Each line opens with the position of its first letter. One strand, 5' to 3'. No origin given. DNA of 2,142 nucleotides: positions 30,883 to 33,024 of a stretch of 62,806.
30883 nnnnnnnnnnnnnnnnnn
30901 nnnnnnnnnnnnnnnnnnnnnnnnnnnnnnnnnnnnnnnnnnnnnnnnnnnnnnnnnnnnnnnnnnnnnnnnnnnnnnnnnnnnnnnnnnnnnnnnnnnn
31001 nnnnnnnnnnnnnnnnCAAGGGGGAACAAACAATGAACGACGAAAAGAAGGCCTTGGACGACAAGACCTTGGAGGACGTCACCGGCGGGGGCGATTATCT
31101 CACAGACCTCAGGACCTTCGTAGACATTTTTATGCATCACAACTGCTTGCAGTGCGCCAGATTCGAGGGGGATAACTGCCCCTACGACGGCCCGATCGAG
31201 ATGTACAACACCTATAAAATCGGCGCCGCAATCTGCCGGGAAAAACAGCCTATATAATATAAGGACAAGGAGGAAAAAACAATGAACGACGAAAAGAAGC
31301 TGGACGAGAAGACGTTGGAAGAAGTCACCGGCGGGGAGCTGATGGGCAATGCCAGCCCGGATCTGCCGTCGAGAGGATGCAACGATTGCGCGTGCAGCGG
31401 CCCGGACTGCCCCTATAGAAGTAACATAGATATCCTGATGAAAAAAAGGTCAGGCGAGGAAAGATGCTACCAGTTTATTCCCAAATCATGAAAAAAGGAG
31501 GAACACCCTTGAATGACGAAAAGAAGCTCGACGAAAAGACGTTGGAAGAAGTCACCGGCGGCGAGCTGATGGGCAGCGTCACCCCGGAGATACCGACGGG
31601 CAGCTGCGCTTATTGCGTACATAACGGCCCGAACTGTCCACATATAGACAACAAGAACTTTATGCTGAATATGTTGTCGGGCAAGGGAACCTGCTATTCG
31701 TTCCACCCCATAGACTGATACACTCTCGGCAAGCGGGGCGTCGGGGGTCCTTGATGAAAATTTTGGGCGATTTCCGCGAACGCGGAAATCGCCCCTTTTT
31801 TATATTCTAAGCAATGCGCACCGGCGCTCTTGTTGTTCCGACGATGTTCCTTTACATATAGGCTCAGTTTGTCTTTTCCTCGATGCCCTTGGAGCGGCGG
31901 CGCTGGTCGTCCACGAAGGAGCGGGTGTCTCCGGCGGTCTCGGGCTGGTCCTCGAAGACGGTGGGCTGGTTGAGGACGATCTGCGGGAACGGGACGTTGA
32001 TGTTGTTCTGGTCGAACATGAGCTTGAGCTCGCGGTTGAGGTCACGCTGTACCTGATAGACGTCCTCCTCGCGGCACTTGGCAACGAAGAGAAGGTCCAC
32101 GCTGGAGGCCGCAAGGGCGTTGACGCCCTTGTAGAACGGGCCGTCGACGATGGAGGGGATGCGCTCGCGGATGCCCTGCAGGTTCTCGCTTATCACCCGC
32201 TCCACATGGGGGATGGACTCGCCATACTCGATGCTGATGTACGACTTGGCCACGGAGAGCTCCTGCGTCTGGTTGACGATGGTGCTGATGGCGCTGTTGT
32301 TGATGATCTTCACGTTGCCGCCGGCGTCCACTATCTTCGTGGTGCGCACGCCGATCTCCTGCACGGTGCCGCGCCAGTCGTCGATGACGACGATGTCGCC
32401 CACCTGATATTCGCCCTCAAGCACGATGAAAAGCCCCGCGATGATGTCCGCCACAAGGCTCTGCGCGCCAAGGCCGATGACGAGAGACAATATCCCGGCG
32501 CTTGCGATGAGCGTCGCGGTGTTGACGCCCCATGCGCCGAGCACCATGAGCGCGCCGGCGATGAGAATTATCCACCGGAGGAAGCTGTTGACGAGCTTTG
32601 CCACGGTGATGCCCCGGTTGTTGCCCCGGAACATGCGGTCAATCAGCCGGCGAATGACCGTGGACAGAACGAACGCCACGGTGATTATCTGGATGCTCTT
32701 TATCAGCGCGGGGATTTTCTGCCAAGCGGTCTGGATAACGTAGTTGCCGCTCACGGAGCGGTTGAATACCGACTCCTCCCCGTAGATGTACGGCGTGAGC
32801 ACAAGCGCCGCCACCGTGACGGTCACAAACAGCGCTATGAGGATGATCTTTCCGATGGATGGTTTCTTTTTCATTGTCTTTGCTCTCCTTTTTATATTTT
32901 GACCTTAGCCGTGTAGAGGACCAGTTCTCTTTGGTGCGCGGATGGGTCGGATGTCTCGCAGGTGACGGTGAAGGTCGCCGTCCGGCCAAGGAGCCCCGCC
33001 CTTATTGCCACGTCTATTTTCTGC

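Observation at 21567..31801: Triplicated methyltransferase-STAS fusion genes, each paired with double-glycine-leader Cys-rich peptides: candidate undescribed peptide-modification or signalling system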

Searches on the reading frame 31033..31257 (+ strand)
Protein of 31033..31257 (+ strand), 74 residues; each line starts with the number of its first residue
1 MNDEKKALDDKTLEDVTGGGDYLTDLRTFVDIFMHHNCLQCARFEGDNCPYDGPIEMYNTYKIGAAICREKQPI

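Call 4: search_protein_families(library=pfam, proteins=[window:31033-31257:+], max_evalue=1)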
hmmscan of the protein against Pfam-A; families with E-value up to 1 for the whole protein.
window:31033-31257:+ (74 aa): 2 families
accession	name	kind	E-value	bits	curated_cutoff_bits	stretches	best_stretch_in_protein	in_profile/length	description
PF18892.5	DUF5651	-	0.057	13.8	27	1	25-51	5-30/53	Family of unknown function (DUF5651)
PF03047.20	ComC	-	0.096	12.9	20.4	1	6-20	11-25/31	COMC family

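Call 5: search_protein_families(library=ncbifam, proteins=[window:31033-31257:+], max_evalue=1)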
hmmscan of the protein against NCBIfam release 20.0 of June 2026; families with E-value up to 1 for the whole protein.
window:31033-31257:+ (74 aa): 2 families
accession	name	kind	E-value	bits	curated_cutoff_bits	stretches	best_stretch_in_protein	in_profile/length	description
NF006686.0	PRK09231.1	equivalog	0.074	11.5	854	1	10-51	64-104/598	fumarate reductase (quinol) flavoprotein subunit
TIGR01176.1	fum_red_Fp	equivalog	0.083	11.5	932.7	1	6-51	59-102/580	fumarate reductase (quinol) flavoprotein subunit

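Call 80: find_homologous_proteins(query=A4, max_evalue=1)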
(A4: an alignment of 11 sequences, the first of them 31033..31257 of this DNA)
Query A4 (11 sequences) (74 aa, profile of the alignment): 65 proteins with E <= 1 among 1624 candidates.
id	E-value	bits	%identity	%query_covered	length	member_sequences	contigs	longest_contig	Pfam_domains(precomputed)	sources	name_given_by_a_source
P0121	1.5e-24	104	38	92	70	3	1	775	-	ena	-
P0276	6.3e-23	99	100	100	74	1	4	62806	-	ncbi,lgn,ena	-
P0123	8.9e-23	98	40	100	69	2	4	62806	-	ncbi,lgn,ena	-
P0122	5.7e-22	95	39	92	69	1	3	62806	-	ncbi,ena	-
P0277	1.3e-19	88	46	72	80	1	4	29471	-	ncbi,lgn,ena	-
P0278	7.8e-19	85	52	72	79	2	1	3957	-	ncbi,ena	-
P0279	1.8e-18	84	30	96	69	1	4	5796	-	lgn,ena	-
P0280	2.3e-18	84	43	69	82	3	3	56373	-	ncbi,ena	-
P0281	3.4e-18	83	34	59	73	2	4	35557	-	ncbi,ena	-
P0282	9.7e-17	79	-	-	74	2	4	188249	-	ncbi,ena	-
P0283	2.5e-16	77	32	92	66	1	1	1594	-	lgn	-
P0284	3.0e-16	77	44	72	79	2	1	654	-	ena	-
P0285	4.3e-16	77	43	96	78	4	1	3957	-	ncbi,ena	-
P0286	6.3e-16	76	47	69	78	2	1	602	-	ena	-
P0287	5.2e-15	73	40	27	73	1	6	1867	-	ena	-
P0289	2.6e-14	71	38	69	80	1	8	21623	-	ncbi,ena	-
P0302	1.3e-11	62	40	89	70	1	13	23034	-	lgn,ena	-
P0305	1.6e-11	62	39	76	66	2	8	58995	-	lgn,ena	-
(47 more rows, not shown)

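Call 81: find_encoding_contigs(protein=P0305, flank=8000, max_places=2)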
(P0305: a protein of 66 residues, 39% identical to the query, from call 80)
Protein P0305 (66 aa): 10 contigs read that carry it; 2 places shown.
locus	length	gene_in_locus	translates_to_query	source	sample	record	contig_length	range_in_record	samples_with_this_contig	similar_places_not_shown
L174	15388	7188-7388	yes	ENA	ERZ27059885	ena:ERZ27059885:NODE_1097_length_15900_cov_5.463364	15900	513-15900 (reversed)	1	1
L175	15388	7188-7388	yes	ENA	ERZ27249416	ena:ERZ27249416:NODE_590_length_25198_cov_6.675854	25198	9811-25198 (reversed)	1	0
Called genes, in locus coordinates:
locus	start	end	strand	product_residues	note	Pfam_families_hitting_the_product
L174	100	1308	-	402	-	PF00696:AA_kinase, PF01842:ACT, PF22468:ACT_9, PF13840:ACT_7, PF22468:ACT_9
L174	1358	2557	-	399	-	PF03447:NAD_binding_3, PF00742:Homoserine_dh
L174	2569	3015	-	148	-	PF01842:ACT (weak), PF22629:ACT_AHAS_ss (faint)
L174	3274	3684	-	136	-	PF00011:HSP20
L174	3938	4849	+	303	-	PF00483:NTP_transferase (weak), PF12804:NTP_transf_3 (faint)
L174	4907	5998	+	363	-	PF00392:GntR, PF00155:Aminotran_1_2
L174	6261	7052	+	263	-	PF00072:Response_reg, PF08769:Spo0A_C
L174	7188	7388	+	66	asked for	-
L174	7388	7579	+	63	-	-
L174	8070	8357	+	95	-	-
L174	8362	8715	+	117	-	-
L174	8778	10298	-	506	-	PF00768:Peptidase_S11, PF13354:Beta-lactamase2, PF07943:PBP5_C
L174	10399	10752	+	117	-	PF12826:HHH_2 (faint), PF14520:HHH_5 (faint), PF12836:HHH_3, PF14716:HHH_8 (faint), PF00633:HHH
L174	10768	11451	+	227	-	PF00072:Response_reg, PF00486:Trans_reg_C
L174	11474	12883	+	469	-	PF00672:HAMP, PF00512:HisKA, PF02518:HATPase_c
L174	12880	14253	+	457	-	PF10646:Germane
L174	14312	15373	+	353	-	PF01321:Creatinase_N, PF00557:Peptidase_M24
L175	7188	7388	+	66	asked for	-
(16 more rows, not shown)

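Call 82: find_encoding_contigs(protein=P0302, flank=8000, max_places=2)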
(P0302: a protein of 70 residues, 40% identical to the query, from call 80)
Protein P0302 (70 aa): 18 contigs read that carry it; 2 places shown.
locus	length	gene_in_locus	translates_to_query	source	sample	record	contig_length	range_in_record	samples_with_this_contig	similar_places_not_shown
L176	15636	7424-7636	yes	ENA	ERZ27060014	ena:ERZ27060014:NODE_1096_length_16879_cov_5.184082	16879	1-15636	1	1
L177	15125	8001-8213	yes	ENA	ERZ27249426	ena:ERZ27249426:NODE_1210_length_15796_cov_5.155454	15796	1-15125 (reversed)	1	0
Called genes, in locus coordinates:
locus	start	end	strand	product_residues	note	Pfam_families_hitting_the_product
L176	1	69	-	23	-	?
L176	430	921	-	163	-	PF07508:Recombinase (faint), PF13408:Zn_ribbon_recom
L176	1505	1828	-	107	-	-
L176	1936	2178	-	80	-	-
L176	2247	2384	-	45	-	PF11799:IMS_C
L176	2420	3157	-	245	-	PF00817:IMS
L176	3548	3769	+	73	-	-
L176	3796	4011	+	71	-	-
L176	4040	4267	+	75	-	-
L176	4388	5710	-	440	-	PF01740:STAS, PF13466:STAS_2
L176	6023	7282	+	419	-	-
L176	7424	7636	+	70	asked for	-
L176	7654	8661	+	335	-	PF03176:MMPL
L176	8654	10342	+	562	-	PF03176:MMPL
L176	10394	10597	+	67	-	-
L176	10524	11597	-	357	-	-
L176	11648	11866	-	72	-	-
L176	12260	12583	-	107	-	-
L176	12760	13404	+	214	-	PF04854:DUF624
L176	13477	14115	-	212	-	PF00657:Lipase_GDSL, PF13472:Lipase_GDSL_2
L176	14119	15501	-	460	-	-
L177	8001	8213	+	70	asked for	-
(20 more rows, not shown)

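Call 83: find_encoding_contigs(protein=P0289, flank=8000, max_places=2)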
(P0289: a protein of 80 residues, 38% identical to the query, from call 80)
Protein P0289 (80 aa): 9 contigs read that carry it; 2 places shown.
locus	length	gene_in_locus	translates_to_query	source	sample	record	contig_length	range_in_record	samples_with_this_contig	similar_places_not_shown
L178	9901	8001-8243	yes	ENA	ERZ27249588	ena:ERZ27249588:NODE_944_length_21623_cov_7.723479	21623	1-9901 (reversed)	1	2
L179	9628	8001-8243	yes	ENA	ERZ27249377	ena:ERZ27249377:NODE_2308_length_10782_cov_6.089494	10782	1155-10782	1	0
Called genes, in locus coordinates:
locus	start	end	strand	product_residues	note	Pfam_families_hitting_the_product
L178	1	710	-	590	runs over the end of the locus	PF01554:MatE, PF13581:HATPase_c_2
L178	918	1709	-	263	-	PF02544:Steroid_dh (faint), PF06966:DUF1295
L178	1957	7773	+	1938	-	PF13620:CarboxypepD_reg, PF17210:SdrD_B (weak), PF22904:NOMO1-like_2nd (weak), PF07554:FIVAR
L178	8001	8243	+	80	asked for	-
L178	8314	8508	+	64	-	-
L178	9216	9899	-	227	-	?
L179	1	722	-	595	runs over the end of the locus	PF01554:MatE, PF13581:HATPase_c_2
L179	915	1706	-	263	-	PF02544:Steroid_dh (faint), PF06966:DUF1295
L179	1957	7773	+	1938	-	PF13620:CarboxypepD_reg, PF17210:SdrD_B (weak), PF22904:NOMO1-like_2nd (weak), PF07554:FIVAR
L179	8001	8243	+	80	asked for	-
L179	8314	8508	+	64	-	-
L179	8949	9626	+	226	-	?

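Call 85: search_protein_families(library=ncbifam, proteins=[L174:7188-7388:+, L176:4040-4267:+, L178:8001-8243:+, L178:8314-8508:+], max_evalue=0.1)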
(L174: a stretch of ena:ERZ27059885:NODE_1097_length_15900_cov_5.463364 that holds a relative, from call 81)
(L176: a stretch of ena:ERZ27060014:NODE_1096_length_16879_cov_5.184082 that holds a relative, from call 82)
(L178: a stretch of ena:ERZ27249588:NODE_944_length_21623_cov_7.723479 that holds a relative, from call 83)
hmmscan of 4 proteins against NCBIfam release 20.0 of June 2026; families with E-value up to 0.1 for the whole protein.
L174:7188-7388:+ (66 aa): 1 family
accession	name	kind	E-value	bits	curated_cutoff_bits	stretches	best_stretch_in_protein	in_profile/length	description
NF033383.2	induct_EntF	subfamily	0.06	13.7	35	0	5-34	3-32/40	EntF family bacteriocin induction factor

L176:4040-4267:+ (75 aa): 0 families

L178:8001-8243:+ (80 aa): 0 families

L178:8314-8508:+ (64 aa): 1 family
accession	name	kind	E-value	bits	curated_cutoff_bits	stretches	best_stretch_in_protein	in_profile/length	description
NF000023.1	qac_SMR_C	exception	0.047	13.8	200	1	3-54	22-77/107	quaternary ammonium compound efflux SMR transporter QacC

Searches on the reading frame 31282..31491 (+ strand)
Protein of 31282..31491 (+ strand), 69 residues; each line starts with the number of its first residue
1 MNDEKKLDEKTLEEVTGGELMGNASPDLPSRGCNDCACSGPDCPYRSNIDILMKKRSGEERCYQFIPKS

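Call 4: search_protein_families(library=pfam, proteins=[window:31282-31491:+], max_evalue=1)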
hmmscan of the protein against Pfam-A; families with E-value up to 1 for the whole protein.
window:31282-31491:+ (69 aa): 1 family
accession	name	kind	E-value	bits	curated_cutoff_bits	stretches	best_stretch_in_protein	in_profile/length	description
PF03047.20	ComC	-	0.027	14.7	20.4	1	5-19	11-25/31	COMC family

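Call 5: search_protein_families(library=ncbifam, proteins=[window:31282-31491:+], max_evalue=1)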
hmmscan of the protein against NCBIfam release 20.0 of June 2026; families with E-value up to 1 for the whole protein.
window:31282-31491:+ (69 aa): 1 family
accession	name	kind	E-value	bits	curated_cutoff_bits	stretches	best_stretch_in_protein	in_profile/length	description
TIGR01847.1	bacteriocin_sig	domain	0.13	13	15.7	1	5-18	2-15/15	bacteriocin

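Call 27: find_homologous_proteins(query=window:31282-31488:+, max_evalue=10)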
Query seq(69 aa) (69 aa): 3 proteins with E <= 10 among 4 candidates.
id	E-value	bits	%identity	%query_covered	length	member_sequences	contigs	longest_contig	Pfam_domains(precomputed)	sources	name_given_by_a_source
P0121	4.4e-33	130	86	99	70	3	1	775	-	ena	-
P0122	1.2e-23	100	61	100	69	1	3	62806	-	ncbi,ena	-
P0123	2.2e-17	80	55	97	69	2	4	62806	-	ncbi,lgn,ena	-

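Call 71: predict_structure(alignment_id=A3)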
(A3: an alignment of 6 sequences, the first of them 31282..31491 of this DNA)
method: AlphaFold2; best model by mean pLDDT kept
length: 69 residues; sequences in the alignment: 6
mean_pLDDT: 52.8   pTM: 0.27
mean pLDDT of the five models: 52.8, 51.5, 49.4, 49.2, 46.3
residues with pLDDT >= 90: 0; 70-90: 4; 50-70: 30; < 50: 35
segments of 3 or more residues with pLDDT < 50: 12-35, 64-69
pLDDT, mean of each block of 10 residues (from residue 1): 50 47 45 50 64 66 47
secondary structure, 60 per line:
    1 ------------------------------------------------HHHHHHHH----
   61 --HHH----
elements in order: H49-56
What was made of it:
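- Tried and rejected: The pLDDT was 52.8, which is uninformative about a zinc-ribbon or disulfide fold (call 71).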

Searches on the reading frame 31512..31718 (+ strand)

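Call 4: search_protein_families(library=pfam, proteins=[window:31512-31718:+], max_evalue=1)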
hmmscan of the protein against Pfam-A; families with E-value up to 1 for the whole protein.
window:31512-31718:+ (68 aa): 1 family
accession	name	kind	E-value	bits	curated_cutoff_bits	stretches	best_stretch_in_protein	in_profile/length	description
PF03047.20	ComC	-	0.027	14.7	20.4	1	4-18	11-25/31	COMC family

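Call 5: search_protein_families(library=ncbifam, proteins=[window:31512-31718:+], max_evalue=1)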
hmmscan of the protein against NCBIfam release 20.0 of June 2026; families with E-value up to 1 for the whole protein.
window:31512-31718:+ (68 aa): 1 family
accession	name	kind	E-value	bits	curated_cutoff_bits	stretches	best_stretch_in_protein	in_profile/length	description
TIGR01847.1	bacteriocin_sig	domain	0.11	13.2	15.7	1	4-17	2-15/15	bacteriocin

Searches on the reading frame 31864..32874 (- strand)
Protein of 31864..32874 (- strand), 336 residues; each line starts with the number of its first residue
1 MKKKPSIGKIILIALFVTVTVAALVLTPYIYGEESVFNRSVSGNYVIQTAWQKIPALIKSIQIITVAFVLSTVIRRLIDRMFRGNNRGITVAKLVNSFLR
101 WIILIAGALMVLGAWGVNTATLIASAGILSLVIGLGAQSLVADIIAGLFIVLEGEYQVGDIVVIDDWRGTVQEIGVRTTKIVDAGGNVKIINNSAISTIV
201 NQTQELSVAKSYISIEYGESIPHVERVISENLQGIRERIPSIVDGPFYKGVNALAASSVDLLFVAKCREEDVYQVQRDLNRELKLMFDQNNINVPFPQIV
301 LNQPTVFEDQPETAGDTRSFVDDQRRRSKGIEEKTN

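Call 22: search_protein_families(library=pfam, proteins=[window:31864-32874:-], max_evalue=0.001)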
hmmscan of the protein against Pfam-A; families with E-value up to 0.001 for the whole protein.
window:31864-32874:- (336 aa): 3 families
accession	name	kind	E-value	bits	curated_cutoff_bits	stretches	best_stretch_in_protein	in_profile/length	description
PF00924.24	MS_channel_2nd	-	1e-13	51.6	20.2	1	140-203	2-67/68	Mechanosensitive ion channel, beta-domain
PF21088.3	MS_channel_1st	-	1.3e-06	28.7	23.1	1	101-138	5-42/42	Mechanosensitive ion channel, transmembrane helices 2/3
PF21082.3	MS_channel_3rd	-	0.00091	20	21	0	212-293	4-87/88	Mechanosensitive ion channel MscS, C-terminal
